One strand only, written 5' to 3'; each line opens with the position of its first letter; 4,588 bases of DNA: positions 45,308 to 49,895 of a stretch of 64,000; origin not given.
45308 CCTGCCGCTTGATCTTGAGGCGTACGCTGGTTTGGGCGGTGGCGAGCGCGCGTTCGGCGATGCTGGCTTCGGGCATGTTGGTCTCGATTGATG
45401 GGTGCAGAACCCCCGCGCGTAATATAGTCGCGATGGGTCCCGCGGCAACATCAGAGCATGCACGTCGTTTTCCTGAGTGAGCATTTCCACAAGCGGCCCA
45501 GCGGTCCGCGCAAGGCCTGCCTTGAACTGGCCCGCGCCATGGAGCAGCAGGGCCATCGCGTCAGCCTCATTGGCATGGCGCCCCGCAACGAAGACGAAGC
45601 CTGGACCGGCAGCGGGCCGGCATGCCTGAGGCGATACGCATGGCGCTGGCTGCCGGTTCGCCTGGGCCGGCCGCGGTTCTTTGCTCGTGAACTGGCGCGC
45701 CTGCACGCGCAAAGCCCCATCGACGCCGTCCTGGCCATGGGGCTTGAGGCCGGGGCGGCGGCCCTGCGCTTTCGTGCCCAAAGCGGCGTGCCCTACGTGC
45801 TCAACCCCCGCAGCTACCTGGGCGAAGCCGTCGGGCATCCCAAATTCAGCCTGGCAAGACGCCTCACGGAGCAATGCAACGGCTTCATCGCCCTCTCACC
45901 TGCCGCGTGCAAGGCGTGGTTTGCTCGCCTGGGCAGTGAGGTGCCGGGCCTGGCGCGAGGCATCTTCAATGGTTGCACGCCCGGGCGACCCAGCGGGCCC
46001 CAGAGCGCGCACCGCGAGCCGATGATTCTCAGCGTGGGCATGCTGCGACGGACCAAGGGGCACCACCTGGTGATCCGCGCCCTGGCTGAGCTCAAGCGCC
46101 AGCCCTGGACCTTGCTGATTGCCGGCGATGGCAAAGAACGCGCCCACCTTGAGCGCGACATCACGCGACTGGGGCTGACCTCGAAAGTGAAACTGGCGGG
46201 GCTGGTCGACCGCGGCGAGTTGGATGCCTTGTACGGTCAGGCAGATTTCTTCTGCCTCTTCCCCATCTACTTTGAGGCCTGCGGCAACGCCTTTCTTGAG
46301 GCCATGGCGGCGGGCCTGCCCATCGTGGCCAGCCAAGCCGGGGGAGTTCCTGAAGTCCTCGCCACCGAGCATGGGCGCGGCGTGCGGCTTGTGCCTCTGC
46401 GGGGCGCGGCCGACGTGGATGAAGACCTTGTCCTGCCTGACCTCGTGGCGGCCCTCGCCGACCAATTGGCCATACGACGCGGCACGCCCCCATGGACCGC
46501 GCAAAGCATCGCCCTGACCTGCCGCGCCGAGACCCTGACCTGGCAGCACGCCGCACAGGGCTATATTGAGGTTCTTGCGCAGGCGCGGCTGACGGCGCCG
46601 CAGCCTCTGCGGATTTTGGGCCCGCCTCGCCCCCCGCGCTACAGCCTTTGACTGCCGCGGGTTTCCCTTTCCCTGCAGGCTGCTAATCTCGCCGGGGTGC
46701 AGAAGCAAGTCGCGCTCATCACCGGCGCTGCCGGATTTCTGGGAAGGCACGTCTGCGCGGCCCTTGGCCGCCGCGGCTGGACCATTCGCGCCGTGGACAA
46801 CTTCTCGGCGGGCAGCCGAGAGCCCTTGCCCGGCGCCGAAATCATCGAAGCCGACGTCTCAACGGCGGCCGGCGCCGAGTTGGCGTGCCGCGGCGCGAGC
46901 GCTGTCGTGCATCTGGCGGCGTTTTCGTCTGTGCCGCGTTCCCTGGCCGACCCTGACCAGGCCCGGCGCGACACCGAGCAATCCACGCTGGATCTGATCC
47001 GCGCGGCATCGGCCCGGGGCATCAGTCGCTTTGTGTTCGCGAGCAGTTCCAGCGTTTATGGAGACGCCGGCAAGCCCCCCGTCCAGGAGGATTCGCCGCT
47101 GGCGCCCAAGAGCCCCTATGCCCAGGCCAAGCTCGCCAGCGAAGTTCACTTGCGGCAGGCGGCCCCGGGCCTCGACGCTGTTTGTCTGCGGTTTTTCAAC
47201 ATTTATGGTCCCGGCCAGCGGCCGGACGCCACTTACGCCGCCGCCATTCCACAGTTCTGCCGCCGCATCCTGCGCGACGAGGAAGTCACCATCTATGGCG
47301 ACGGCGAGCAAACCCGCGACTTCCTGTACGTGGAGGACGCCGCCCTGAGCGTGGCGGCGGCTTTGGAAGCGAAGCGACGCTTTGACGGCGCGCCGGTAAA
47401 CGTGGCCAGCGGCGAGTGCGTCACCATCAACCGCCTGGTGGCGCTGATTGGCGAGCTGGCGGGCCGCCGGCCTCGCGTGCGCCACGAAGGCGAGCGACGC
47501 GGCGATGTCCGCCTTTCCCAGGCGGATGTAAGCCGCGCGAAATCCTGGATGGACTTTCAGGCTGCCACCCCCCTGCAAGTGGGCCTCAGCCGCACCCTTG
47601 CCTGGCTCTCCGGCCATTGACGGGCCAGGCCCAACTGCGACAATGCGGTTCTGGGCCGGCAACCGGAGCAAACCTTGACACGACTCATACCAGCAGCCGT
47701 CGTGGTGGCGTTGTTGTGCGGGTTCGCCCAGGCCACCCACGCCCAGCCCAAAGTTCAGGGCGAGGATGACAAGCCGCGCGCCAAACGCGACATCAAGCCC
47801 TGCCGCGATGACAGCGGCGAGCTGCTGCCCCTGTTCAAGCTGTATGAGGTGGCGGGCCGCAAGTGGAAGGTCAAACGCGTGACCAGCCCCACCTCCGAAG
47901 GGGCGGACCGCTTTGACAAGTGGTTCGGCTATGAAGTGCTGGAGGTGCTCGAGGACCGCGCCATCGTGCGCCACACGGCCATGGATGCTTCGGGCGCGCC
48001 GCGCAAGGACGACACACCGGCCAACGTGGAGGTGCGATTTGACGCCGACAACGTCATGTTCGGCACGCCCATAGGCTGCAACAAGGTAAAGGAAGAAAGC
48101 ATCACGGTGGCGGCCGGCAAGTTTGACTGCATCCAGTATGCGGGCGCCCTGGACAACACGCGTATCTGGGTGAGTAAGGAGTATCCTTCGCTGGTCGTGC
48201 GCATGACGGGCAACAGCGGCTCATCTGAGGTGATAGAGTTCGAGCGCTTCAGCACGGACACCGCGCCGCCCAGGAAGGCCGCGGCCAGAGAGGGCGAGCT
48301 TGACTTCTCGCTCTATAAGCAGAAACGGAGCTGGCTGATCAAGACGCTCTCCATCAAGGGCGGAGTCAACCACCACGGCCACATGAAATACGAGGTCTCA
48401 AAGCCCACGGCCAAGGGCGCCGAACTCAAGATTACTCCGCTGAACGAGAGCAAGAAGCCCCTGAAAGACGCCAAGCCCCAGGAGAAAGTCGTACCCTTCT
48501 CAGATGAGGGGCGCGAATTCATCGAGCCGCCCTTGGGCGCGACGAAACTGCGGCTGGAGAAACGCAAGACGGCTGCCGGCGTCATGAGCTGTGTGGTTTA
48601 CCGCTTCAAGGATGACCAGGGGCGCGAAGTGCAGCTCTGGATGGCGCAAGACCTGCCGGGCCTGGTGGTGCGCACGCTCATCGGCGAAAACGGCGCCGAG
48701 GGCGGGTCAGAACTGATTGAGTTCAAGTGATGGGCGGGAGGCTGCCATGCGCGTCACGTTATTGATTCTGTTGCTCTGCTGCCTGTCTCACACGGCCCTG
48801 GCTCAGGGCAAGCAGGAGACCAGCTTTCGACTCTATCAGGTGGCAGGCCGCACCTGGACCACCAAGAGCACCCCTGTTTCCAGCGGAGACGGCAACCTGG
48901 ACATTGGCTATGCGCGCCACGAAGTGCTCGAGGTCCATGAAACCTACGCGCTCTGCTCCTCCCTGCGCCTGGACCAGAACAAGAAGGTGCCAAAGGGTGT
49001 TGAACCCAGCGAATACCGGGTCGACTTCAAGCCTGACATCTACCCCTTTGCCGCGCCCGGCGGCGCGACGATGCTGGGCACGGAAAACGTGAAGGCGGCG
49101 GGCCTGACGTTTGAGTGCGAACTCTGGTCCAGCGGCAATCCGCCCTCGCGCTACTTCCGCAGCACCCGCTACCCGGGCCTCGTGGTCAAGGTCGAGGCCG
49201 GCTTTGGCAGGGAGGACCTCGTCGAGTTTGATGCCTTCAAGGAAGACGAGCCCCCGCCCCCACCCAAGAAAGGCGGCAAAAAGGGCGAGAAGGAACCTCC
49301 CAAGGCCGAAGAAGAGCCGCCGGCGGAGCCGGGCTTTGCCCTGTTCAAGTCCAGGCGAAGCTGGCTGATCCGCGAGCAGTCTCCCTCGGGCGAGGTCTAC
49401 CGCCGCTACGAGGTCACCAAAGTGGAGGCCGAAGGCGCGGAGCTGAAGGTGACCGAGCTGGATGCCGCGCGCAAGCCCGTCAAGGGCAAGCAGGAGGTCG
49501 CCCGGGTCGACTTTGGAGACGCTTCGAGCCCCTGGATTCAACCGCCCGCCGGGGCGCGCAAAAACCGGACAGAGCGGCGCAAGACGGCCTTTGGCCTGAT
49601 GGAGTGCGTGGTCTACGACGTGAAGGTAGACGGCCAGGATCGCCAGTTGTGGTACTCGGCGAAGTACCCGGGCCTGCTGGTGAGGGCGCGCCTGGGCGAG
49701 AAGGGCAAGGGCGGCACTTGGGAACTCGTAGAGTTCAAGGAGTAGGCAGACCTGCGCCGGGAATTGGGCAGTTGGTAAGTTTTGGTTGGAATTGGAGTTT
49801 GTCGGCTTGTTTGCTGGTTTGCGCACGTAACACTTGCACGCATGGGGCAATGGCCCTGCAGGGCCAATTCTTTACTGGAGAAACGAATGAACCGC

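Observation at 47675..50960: Tandem array of three secreted paralogues built from five copies of an unrecognised ~140-aa domain, one fused to EF-hands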

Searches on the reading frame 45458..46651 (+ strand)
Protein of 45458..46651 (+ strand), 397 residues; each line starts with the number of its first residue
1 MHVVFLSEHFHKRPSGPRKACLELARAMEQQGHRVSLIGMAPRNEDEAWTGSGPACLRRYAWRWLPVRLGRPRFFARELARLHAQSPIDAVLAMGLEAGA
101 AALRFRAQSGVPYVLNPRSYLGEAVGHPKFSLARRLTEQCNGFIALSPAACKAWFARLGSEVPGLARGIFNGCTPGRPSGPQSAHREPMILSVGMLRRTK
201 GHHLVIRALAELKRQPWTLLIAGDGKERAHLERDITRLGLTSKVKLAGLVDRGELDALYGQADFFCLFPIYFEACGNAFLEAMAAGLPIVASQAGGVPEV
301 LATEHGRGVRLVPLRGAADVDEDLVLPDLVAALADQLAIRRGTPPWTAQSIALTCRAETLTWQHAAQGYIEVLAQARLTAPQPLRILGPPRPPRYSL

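Call 3: search_protein_families(library=pfam, proteins=[window:45458-46651:+], max_evalue=1)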
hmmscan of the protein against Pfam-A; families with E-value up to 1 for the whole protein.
window:45458-46651:+ (397 aa): 5 families
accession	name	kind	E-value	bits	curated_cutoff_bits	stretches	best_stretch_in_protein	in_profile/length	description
PF00534.26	Glycos_transf_1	-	1.2e-29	103.5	26.4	1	184-305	12-135/172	Glycosyl transferases group 1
PF13692.12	Glyco_trans_1_4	-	1e-26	94.4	27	1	188-314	2-126/142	Glycosyl transferases group 1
PF13579.12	Glyco_trans_4_4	-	5.8e-12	46.7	29.7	1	16-143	2-123/158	Glycosyl transferase 4-like domain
PF13439.12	Glyco_transf_4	-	2.1e-10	41.3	28.5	1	19-159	6-153/170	Glycosyltransferase Family 4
PF20706.3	GT4-conflict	-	2.6e-10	40.3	26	1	177-367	188-383/385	Family 4 Glycosyltransferase in conflict systems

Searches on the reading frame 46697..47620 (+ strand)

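Call 3: search_protein_families(library=pfam, proteins=[window:46697-47620:+], max_evalue=1)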
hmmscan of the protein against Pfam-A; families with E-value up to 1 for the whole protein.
window:46697-47620:+ (307 aa): 9 families
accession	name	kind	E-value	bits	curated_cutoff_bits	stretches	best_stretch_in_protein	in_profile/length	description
PF01370.27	Epimerase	-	7.2e-56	189.7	20.9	1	6-236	1-239/240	NAD dependent epimerase/dehydratase family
PF16363.11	GDP_Man_Dehyd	-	6.1e-40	138.1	27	1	7-295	1-327/332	GDP-mannose 4,6 dehydratase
PF01073.25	3Beta_HSD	-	7.2e-20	71.6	22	1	7-221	1-227/280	3-beta hydroxysteroid dehydrogenase/isomerase family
PF04321.23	RmlD_sub_bind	-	2.3e-14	53.6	27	1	7-202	4-178/287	RmlD substrate binding domain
PF13460.12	NAD_binding_10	-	7.4e-14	52.5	27.2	1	10-166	1-143/184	NAD(P)H-binding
PF05368.20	NmrA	-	3.7e-09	37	27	1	3-258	2-237/298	NmrA-like family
PF02719.21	Polysacc_synt_2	-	1.6e-07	31.2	20.2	1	52-260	61-252/293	Polysaccharide biosynthesis protein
PF07993.18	NAD_binding_4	-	4.7e-06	26.4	20.1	1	64-171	86-209/258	Male sterility protein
PF00106.31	adh_short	-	0.022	14.6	26.6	1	4-38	1-35/195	short chain dehydrogenase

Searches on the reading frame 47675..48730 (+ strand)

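Call 3: search_protein_families(library=pfam, proteins=[window:47675-48730:+], max_evalue=1)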
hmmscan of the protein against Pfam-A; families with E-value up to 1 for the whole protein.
window:47675-48730:+ (351 aa): 2 families
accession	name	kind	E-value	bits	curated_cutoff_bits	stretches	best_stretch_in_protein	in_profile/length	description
PF11306.15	DUF3108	-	0.022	15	26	0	288-333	144-194/209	Protein of unknown function (DUF3108)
PF21347.3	DUF3108_like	-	0.2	11.9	27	0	139-154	138-153/199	DUF3108-like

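Call 4: search_protein_families(library=ncbifam, proteins=[window:47675-48730:+], max_evalue=1)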
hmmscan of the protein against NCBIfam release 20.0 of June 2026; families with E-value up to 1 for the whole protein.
window:47675-48730:+ (351 aa): 0 families

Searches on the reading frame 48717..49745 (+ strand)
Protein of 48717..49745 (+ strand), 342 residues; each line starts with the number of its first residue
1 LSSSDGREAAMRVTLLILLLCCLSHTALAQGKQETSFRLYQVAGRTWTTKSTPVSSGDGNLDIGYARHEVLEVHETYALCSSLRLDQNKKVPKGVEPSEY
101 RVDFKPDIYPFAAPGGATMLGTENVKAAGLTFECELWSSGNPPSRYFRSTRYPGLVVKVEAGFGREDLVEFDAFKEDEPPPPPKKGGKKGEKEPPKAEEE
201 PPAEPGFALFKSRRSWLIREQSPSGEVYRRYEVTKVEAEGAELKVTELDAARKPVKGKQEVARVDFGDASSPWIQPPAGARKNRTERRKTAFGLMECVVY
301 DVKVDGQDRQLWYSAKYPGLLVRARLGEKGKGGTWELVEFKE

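Call 3: search_protein_families(library=pfam, proteins=[window:48717-49745:+], max_evalue=1)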
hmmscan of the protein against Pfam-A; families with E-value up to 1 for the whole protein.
window:48717-49745:+ (342 aa): 0 families

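Call 4: search_protein_families(library=ncbifam, proteins=[window:48717-49745:+], max_evalue=1)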
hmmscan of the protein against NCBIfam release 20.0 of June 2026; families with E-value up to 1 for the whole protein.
window:48717-49745:+ (342 aa): 0 families

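Call 7: find_homologous_proteins(query=window:48747-49742:+, max_evalue=0.01)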
Query seq(332 aa) (332 aa): 17 proteins with E <= 0.01 among 4019 candidates.
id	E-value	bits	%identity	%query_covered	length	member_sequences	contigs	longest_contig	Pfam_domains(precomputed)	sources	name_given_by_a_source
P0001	2.4e-202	689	89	100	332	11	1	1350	-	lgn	-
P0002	1.2e-117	411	56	100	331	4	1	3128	-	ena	-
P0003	6.5e-106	372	53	93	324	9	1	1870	-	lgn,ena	-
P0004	2.5e-103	364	52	100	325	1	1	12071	-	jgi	jgi:hypothetical protein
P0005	2.1e-97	344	50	98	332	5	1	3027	-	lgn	-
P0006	4.1e-97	343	50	94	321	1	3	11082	-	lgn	-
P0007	2.0e-93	331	48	99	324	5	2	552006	-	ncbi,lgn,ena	-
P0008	2.3e-93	331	50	97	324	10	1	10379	-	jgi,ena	-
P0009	7.6e-93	329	51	93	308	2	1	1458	-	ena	-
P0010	7.1e-90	319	50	100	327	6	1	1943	-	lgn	-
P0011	6.3e-86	306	50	98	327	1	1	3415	-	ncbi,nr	ncbi:hypothetical protein BAC2_00137 [uncultured bacterium]|nr:hypothetical protein BAC2_00137 [uncu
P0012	1.8e-83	298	49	100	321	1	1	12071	-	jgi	jgi:hypothetical protein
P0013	2.4e-83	298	49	99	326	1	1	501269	-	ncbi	-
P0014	3.6e-83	297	46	98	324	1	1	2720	-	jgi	jgi:hypothetical protein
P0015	2.0e-82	295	47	98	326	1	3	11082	-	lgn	-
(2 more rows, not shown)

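Call 32: find_encoding_contigs(protein=P0007, flank=8000, max_places=3)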
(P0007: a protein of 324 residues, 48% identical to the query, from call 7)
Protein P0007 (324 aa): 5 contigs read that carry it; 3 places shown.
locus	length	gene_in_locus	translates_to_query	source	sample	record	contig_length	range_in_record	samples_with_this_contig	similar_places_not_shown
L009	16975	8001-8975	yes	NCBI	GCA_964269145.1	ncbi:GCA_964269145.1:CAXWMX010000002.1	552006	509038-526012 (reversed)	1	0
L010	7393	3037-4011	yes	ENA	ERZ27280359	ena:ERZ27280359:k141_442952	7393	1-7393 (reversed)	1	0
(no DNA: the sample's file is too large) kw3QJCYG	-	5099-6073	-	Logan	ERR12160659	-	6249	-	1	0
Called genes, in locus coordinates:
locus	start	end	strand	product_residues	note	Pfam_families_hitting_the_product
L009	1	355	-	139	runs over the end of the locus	-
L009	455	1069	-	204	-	-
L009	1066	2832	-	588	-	PF13518:HTH_28 (weak), PF13565:HTH_32, PF00665:rve, PF24764:rva_4 (weak), PF13683:rve_3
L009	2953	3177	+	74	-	PF03773:ArsP_1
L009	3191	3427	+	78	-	PF13192:Thioredoxin_3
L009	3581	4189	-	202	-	-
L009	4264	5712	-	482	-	PF04542:Sigma70_r2, PF08281:Sigma70_r4_2, PF04545:Sigma70_r4 (faint), PF07661:MORN_2 (faint)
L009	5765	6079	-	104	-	-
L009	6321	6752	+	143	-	PF00072:Response_reg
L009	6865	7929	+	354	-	-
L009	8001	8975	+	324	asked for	-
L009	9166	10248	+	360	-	PF23564:EF-hand_FSTL1 (faint), PF13202:EF-hand_5 (faint), PF13405:EF-hand_6 (faint), PF13833:EF-hand_8 (faint), PF13499:EF-hand_7 (weak), PF00036:EF-hand_1 (weak)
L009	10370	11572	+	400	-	PF13499:EF-hand_7 (faint), PF00036:EF-hand_1 (faint), PF13202:EF-hand_5 (faint), PF13405:EF-hand_6 (faint)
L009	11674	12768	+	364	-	PF00036:EF-hand_1 (faint), PF13202:EF-hand_5 (faint), PF13405:EF-hand_6 (faint)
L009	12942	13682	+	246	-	PF01476:LysM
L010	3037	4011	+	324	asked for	-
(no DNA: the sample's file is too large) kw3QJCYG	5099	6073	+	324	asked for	-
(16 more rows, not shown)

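Call 33: find_encoding_contigs(protein=P0004, flank=8000, max_places=2)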
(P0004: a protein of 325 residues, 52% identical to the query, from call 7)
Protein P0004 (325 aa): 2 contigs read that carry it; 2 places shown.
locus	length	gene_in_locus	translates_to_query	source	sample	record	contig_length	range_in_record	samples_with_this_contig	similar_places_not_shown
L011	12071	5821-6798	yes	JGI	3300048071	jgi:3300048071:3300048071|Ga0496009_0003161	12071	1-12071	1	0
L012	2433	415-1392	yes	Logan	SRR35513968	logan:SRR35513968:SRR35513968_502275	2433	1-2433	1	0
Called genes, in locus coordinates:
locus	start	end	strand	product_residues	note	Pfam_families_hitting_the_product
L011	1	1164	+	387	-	?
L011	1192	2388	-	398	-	PF13271:DUF4062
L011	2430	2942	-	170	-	-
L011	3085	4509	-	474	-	PF17874:TPR_MalT (faint), PF13374:TPR_10 (faint), PF07719:TPR_2 (faint), PF13176:TPR_7 (faint), PF13181:TPR_8 (faint), PF13424:TPR_12, PF00515:TPR_1 (weak)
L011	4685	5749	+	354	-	-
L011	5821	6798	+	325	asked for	-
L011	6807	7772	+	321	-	-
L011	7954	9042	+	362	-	-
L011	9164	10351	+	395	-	PF00036:EF-hand_1 (faint), PF13405:EF-hand_6 (faint)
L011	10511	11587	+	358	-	PF00036:EF-hand_1 (faint), PF13202:EF-hand_5 (faint), PF13405:EF-hand_6 (faint)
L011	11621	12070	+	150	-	?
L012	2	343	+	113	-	?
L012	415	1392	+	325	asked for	-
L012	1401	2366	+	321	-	-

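Call 34: find_related_loci(query=window:48747-49742:+, collection=genome_contigs, flank=10000)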
Query window:48747-49742:+ (332 aa) in genome_contigs; peptide patterns used: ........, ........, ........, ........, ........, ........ (x = any residue, [..] = any of these).
205 stretches matched a pattern; 1 encode a relative of the query (tblastn E <= 1e-3); 1 distinct loci.
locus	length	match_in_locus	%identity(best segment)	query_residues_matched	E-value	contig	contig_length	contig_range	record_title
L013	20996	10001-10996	90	1-332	0e+0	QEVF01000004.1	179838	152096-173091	MAG: Planctomycetota bacterium isolate PLA1 J3_scaffold_32, whole genome shotgun sequence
